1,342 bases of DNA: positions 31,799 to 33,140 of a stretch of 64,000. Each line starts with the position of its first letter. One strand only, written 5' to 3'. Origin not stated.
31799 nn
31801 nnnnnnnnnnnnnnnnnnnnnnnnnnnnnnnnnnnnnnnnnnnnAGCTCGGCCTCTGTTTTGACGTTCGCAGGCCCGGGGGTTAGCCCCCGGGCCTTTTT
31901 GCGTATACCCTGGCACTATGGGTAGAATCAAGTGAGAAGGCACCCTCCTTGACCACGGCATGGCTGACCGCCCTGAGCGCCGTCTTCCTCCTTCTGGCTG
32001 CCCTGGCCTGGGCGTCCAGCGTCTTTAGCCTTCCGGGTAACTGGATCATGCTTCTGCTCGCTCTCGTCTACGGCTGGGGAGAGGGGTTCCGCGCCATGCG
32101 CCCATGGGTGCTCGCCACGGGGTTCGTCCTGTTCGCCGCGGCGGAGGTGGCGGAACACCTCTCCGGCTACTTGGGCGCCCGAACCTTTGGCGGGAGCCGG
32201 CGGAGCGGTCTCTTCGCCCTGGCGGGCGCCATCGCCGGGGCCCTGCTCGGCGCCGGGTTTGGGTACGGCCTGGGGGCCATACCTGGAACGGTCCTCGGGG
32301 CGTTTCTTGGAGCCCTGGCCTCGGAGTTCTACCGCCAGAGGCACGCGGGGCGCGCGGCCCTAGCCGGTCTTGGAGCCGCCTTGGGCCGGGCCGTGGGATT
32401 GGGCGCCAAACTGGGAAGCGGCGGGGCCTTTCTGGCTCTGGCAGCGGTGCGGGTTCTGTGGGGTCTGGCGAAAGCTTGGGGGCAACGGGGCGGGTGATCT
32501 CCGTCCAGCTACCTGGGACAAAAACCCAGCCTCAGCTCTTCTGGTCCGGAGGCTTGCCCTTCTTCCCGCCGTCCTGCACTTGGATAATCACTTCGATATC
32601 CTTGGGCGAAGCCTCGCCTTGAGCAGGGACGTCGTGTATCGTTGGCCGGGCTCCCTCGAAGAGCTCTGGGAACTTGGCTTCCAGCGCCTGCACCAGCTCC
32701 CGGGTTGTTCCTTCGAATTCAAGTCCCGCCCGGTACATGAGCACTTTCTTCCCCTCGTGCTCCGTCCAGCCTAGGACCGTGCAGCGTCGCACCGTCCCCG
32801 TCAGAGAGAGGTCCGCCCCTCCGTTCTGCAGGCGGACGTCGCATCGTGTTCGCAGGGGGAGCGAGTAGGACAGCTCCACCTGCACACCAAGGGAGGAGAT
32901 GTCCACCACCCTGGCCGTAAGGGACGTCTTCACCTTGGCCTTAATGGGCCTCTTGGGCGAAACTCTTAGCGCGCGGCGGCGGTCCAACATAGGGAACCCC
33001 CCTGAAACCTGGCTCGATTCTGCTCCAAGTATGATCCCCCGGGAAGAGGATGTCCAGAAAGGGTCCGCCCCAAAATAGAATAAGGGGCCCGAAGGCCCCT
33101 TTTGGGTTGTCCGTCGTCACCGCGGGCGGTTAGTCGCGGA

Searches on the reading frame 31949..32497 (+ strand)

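Call 39: search_protein_families(library=pfam, proteins=[window:31949-32497:+], max_evalue=0.000001)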
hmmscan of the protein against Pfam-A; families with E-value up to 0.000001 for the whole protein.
window:31949-32497:+ (182 aa): 1 family
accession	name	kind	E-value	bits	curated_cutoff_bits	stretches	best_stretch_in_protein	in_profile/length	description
PF04306.18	DUF456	-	1.4e-24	87.4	29.4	1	25-168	2-138/139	Protein of unknown function (DUF456)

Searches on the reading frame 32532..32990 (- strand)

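Call 39: search_protein_families(library=pfam, proteins=[window:32532-32990:-], max_evalue=0.000001)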
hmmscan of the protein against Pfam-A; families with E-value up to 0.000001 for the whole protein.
window:32532-32990:- (152 aa): 1 family
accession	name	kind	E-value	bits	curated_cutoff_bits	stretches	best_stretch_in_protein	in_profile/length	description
PF07238.19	PilZ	-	1.2e-07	32.4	22.5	1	3-104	1-97/102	PilZ domain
